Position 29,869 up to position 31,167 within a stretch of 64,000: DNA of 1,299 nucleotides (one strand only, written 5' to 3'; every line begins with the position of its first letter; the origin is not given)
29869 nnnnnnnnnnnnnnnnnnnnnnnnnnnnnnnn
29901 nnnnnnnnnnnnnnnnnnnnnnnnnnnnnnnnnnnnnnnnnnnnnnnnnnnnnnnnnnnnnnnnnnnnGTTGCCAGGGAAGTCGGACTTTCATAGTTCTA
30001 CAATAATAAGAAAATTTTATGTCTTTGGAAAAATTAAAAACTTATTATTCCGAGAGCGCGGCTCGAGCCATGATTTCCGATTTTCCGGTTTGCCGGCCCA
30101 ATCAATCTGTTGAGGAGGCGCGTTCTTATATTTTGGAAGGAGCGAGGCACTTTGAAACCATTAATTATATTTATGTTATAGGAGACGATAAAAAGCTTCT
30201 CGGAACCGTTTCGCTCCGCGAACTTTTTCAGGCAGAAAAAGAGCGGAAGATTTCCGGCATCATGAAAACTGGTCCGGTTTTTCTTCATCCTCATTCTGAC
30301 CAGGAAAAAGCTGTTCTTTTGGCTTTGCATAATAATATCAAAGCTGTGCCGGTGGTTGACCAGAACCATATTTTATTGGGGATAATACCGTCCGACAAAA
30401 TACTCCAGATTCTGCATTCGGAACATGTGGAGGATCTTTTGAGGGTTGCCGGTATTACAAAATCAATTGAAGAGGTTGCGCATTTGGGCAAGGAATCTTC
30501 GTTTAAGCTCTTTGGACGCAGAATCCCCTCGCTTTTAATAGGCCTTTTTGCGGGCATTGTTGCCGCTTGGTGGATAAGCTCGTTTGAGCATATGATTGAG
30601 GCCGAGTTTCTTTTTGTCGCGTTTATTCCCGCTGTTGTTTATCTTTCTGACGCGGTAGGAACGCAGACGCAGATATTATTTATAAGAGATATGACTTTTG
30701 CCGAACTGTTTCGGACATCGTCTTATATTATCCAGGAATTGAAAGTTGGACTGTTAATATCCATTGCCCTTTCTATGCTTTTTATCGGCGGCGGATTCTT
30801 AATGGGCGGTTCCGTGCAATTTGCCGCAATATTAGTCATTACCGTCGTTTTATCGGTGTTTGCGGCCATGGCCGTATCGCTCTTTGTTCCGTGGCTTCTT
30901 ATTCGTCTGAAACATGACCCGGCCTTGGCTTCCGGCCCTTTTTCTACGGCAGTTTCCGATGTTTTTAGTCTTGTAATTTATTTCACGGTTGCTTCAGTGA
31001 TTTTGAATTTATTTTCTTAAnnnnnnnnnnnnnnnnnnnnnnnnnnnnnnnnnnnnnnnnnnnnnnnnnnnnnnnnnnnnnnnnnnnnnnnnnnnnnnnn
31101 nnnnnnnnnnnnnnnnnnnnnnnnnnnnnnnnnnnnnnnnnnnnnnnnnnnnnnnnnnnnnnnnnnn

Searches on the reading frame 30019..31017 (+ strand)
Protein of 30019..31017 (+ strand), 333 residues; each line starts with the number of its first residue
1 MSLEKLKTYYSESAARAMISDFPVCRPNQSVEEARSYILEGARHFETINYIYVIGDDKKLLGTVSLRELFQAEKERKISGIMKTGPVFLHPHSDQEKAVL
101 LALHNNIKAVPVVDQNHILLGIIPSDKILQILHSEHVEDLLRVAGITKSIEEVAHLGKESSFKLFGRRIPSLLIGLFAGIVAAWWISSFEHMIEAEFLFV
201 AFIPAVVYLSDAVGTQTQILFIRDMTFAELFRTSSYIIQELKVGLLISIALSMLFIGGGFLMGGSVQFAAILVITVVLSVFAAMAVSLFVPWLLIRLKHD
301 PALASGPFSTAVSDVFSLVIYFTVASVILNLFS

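Call 26: search_protein_families(library=pfam, max_evalue=0.01, proteins=[window:30019-31017:+])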
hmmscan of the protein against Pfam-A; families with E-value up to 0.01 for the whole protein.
window:30019-31017:+ (333 aa): 2 families
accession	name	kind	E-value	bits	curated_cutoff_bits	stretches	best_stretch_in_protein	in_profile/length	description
PF01769.21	MgtE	-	2.6e-17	63.7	27.6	1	203-324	1-125/125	Divalent cation transporter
PF00571.33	CBS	-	1.1e-16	61.3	24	2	79-133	2-56/57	CBS domain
